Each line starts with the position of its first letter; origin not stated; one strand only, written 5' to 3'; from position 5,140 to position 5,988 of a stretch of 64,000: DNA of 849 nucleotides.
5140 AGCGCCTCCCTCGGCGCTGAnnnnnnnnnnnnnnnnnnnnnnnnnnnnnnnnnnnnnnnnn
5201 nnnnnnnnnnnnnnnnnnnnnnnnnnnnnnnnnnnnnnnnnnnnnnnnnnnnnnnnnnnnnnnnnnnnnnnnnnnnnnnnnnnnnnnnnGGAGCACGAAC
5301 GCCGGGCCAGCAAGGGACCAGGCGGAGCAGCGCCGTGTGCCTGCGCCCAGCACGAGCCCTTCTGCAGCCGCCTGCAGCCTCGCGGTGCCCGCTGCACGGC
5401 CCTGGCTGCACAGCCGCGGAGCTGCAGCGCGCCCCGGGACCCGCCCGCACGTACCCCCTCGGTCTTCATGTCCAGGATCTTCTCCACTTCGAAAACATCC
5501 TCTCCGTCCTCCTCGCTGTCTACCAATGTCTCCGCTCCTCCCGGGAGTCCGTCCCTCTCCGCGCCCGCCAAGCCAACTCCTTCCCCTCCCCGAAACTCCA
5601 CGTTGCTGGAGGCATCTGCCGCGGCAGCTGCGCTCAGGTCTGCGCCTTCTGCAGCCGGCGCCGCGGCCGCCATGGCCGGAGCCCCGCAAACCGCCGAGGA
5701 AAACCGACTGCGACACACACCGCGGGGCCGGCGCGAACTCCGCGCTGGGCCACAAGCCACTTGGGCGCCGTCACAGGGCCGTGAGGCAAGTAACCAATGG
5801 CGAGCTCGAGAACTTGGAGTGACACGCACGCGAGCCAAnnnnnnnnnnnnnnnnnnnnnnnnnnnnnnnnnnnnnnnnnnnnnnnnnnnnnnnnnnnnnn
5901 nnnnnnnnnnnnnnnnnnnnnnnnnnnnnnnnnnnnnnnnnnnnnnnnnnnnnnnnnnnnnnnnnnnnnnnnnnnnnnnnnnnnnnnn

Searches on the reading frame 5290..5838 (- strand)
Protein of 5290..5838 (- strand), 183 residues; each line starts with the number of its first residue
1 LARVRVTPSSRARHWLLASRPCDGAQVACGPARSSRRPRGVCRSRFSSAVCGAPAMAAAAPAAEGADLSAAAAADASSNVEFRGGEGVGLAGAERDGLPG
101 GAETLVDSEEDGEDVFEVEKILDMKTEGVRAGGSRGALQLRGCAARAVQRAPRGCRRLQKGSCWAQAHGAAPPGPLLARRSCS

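Call 21: search_protein_families(library=pfam, proteins=[window:5290-5838:-], max_evalue=0.1)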
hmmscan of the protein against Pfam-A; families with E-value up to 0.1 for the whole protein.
window:5290-5838:- (183 aa): 0 families

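Call 61: search_solved_structures(query=window:5290-5838:-, max_evalue=1, show_alignments=1)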
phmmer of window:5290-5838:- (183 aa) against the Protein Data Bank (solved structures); distinct sequences matched with E-value up to 1: 4.
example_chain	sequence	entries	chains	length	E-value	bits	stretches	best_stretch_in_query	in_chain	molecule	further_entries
9h77_C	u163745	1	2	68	4.2e-05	26.8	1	109-130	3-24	M-phase phosphoprotein 8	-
3qo2_A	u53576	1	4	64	0.0016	21.6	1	112-130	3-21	M-phase phosphoprotein 8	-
3lwe_A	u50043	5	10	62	0.0026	21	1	112-130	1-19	M-phase phosphoprotein 8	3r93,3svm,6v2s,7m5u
7dm0_A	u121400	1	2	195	0.52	13.5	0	66-100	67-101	Biofilm-associated surface protein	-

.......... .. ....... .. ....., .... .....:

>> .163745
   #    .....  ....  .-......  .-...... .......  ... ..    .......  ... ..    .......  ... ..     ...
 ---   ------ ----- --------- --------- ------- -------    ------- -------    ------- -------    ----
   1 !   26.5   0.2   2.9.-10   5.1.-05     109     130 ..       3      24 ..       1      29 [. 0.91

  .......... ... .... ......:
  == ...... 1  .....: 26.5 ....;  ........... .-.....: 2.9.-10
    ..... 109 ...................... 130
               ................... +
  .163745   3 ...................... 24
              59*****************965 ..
